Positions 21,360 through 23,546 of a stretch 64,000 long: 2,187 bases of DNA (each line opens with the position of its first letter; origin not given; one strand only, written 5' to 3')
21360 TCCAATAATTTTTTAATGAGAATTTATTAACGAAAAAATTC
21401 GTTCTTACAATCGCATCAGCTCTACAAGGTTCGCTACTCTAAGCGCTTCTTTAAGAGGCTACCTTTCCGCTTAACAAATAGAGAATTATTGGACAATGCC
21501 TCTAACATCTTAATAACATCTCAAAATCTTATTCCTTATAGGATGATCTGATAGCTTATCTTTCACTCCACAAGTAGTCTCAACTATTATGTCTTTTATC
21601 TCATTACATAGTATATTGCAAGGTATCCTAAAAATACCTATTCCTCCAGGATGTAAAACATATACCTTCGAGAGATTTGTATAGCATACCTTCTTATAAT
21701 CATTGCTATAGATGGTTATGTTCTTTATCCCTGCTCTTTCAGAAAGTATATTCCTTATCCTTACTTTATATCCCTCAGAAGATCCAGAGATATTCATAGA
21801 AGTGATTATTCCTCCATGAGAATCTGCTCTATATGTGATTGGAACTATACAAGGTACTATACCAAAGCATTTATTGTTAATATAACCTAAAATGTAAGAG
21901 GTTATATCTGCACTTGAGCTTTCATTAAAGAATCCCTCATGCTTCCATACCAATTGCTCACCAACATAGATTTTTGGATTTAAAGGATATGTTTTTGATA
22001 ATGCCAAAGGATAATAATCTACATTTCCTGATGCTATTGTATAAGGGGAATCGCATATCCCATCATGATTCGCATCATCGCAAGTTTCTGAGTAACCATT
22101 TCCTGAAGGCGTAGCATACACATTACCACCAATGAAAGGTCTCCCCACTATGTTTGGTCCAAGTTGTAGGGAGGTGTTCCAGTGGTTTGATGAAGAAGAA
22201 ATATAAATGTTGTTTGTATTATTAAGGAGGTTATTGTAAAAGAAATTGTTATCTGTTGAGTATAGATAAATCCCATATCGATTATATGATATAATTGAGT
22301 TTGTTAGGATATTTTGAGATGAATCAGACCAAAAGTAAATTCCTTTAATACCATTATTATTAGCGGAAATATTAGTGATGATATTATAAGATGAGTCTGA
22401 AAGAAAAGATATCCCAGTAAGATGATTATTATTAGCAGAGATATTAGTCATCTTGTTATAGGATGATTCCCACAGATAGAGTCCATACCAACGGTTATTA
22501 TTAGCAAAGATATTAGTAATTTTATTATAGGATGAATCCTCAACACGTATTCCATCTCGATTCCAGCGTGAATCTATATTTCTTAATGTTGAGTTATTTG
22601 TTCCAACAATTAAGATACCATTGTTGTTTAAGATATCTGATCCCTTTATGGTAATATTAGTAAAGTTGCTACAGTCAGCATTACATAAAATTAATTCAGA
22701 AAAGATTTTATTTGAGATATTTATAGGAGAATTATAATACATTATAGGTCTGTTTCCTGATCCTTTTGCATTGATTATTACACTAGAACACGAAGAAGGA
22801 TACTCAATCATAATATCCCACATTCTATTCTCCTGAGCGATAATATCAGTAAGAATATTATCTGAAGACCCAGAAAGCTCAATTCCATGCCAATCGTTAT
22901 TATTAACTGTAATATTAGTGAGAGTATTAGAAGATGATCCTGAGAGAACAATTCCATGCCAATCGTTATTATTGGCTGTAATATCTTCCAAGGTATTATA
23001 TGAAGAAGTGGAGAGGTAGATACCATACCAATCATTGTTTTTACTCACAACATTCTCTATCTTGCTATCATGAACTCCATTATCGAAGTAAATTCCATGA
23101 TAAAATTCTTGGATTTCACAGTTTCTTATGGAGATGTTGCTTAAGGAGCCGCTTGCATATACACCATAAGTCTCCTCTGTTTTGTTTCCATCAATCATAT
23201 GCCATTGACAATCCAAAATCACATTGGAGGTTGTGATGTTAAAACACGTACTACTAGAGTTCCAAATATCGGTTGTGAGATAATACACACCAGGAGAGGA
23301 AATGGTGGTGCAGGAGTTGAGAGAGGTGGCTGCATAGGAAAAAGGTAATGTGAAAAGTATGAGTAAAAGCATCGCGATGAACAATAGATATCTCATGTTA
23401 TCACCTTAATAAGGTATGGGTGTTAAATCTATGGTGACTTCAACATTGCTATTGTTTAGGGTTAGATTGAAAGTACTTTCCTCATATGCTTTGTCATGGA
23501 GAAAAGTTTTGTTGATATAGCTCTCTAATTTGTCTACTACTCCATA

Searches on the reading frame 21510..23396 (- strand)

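Call 32: search_protein_families(library=ncbifam, proteins=[window:21510-23396:-], max_evalue=0.00001)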
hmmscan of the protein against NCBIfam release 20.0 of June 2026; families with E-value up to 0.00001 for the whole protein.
window:21510-23396:- (628 aa): 1 family
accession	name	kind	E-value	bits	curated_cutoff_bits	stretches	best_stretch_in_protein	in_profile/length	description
TIGR03804.1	para_beta_helix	repeat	9.2e-19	66.9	19.45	2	148-184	1-36/44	parallel beta-helix repeat protein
